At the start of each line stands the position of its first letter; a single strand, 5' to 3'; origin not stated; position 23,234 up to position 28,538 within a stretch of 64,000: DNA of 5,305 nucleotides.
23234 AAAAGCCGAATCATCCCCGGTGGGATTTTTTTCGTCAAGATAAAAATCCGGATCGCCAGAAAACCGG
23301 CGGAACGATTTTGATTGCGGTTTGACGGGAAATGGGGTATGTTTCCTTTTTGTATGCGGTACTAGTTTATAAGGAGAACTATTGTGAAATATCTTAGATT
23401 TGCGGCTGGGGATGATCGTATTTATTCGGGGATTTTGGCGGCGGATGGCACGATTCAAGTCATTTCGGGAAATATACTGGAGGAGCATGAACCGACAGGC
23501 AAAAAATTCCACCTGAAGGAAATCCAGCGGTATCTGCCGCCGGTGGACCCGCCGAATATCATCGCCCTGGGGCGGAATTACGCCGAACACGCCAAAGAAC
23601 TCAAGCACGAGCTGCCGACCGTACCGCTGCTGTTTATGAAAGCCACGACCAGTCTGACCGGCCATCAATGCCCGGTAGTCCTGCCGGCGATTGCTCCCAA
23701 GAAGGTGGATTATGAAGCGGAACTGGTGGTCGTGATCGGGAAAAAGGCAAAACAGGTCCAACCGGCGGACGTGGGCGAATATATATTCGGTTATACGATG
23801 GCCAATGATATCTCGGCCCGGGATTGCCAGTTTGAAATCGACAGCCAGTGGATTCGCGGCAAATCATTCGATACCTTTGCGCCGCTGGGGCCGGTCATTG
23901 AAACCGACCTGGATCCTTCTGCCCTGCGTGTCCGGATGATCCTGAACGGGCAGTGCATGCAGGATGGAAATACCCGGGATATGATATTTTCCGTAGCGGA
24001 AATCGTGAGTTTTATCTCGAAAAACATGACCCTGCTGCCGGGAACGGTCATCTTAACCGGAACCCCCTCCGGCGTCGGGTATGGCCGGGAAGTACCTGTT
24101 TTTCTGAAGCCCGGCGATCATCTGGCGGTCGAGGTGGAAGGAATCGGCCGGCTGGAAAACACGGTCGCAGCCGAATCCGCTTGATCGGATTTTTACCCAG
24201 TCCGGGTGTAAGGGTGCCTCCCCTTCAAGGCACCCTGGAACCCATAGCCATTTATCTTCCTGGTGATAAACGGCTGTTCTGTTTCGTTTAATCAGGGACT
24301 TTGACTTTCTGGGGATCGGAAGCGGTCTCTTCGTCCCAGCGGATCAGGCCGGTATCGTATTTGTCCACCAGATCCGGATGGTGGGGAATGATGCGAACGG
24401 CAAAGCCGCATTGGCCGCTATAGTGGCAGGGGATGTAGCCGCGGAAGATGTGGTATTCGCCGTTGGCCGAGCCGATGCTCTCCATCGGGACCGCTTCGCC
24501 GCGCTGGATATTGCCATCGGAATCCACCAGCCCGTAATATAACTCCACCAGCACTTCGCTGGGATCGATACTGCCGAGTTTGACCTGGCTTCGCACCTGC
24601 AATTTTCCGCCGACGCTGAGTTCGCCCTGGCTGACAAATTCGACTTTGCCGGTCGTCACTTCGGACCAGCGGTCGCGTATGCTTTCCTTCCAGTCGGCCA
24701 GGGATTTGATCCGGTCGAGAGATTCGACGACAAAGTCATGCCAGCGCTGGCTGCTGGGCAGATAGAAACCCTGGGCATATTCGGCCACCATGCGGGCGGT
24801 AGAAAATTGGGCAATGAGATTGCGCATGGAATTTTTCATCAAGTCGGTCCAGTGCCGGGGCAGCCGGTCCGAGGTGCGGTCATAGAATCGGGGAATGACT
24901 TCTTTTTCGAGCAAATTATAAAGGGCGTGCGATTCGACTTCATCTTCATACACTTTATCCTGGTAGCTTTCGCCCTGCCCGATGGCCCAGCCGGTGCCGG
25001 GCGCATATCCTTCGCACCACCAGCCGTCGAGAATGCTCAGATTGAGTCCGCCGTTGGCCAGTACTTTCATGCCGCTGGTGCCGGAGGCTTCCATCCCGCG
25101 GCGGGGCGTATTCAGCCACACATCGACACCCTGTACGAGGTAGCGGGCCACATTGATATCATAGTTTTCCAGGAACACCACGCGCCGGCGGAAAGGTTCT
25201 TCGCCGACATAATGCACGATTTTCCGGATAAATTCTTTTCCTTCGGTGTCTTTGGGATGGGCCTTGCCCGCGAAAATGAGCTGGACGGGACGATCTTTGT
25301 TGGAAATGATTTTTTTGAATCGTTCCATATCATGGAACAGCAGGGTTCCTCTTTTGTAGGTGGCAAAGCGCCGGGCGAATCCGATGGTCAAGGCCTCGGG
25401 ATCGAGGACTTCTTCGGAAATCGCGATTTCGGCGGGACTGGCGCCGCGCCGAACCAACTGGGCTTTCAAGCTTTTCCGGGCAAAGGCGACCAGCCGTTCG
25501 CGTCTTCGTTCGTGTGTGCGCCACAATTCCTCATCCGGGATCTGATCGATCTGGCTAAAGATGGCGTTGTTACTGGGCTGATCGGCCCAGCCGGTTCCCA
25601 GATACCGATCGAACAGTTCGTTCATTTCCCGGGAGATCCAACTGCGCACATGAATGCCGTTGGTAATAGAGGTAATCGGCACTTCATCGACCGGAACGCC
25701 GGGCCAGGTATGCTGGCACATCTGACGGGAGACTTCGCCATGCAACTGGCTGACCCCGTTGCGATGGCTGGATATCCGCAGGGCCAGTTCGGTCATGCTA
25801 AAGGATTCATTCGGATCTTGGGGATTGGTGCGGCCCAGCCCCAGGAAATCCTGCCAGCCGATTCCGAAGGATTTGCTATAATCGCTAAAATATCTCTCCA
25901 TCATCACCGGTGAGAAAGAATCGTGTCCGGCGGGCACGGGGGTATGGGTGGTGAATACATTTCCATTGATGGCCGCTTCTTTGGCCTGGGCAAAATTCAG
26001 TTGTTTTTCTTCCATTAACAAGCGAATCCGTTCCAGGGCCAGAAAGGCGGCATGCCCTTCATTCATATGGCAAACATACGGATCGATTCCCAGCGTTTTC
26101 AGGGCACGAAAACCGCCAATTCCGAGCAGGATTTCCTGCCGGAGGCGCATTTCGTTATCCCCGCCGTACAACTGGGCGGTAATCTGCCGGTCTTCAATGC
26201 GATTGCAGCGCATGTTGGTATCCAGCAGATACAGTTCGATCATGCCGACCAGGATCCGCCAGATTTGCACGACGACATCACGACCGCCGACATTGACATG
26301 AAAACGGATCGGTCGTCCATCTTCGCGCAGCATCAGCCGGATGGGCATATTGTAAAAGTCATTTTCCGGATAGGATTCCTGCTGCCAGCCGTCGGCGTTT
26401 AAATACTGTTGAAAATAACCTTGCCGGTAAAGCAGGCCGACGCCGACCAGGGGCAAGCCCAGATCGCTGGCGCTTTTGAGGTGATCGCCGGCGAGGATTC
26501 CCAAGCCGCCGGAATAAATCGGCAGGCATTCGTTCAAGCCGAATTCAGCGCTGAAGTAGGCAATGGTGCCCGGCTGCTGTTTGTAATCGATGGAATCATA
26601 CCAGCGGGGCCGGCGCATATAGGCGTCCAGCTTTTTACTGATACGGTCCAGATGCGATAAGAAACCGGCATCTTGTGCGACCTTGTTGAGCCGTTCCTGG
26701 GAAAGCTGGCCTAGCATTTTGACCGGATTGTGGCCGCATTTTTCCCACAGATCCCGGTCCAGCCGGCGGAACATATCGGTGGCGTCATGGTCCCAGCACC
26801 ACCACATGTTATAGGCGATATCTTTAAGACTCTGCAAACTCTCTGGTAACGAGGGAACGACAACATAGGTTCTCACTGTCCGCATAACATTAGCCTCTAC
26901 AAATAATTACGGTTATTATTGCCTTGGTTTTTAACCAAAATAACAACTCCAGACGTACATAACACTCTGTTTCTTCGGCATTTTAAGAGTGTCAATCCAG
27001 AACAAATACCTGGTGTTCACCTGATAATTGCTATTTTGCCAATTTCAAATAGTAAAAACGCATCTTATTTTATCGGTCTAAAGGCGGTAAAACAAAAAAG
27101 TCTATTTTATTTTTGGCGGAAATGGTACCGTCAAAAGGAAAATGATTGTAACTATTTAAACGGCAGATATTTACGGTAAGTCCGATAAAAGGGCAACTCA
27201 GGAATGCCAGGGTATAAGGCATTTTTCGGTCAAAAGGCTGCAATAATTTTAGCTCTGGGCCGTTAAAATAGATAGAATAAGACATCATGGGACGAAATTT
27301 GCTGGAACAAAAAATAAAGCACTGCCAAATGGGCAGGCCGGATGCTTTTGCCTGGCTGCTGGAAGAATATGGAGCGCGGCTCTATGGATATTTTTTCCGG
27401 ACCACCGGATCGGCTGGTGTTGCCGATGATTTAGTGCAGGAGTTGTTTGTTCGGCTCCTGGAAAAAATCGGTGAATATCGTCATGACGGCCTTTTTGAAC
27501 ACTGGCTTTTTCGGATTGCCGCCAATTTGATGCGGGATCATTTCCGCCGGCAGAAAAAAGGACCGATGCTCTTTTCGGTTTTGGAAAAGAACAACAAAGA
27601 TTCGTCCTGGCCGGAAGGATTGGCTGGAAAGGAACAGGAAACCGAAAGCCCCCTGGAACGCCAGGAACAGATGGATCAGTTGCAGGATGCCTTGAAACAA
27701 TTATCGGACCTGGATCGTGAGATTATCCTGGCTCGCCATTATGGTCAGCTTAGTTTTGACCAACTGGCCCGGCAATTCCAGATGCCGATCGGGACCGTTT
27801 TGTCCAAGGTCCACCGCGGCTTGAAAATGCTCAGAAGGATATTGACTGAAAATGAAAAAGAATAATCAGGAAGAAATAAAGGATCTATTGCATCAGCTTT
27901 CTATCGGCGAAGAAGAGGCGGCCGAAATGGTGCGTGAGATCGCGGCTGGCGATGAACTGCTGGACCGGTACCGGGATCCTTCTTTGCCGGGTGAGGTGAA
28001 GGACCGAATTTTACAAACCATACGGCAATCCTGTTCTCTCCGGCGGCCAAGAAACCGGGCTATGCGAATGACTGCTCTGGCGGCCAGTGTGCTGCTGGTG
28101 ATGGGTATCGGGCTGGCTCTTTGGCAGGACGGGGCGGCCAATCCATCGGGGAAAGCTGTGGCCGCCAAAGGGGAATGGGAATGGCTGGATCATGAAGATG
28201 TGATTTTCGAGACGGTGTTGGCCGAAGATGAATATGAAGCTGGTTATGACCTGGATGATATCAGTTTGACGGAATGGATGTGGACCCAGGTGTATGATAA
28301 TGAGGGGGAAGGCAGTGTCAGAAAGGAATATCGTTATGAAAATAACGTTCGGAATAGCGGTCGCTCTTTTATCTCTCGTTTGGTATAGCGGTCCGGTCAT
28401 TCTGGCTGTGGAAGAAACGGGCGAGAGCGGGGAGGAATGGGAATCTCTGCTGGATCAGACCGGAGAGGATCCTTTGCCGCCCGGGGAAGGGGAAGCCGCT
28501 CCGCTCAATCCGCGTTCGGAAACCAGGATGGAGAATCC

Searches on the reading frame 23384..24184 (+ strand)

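Call 70: search_protein_families(library=pfam, proteins=[window:23384-24184:+], max_evalue=0.0001)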
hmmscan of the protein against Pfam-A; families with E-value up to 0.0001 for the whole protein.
window:23384-24184:+ (266 aa): 2 families
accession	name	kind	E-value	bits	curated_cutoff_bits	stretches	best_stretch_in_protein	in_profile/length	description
PF01557.24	FAA_hydrolase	-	4.5e-73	245.9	23.9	1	59-261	2-213/214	Fumarylacetoacetate (FAA) hydrolase C-terminal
PF10370.14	Rv2993c-like_N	-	4.5e-08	34.3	21.3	1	1-52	1-49/50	Rv2993c-like, N-terminal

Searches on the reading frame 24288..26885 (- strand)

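Call 68: search_protein_families(library=pfam, proteins=[window:24288-26885:-], max_evalue=0.0001)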
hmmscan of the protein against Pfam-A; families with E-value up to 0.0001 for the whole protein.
window:24288-26885:- (865 aa): 2 families
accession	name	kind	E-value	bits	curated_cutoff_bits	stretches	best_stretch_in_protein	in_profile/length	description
PF11897.13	DUF3417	-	3.2e-40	137.4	25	1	13-121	1-109/109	Protein of unknown function (DUF3417)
PF00343.26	Phosphorylase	-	1.5e-38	133.1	27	2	359-621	321-579/713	Carbohydrate phosphorylase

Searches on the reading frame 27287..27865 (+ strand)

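Call 68: search_protein_families(library=pfam, proteins=[window:27287-27865:+], max_evalue=0.0001)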
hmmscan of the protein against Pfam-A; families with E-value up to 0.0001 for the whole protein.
window:27287-27865:+ (192 aa): 3 families
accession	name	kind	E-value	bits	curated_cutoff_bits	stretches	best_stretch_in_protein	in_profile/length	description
PF04542.20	Sigma70_r2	-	7.3e-16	58.2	24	1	24-91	1-70/71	Sigma-70 region 2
PF08281.18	Sigma70_r4_2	-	9.8e-11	41.6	25.7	1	130-182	2-54/54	Sigma-70, region 4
PF04545.22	Sigma70_r4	-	5.6e-08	32.6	24.1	1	135-183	1-49/50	Sigma-70, region 4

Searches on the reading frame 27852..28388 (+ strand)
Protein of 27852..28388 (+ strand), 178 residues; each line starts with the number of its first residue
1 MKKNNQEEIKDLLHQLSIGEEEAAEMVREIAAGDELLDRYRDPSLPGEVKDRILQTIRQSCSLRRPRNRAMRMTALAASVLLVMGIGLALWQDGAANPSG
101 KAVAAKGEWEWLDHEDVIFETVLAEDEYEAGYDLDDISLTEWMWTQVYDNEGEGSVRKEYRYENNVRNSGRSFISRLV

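Call 68: search_protein_families(library=pfam, proteins=[window:27852-28388:+], max_evalue=0.0001)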
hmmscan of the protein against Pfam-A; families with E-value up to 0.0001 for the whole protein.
window:27852-28388:+ (178 aa): 1 family
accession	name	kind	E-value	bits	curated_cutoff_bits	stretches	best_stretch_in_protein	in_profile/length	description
PF11859.13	DUF3379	-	1.2e-05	25.1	33.2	1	19-97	27-104/232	Protein of unknown function (DUF3379)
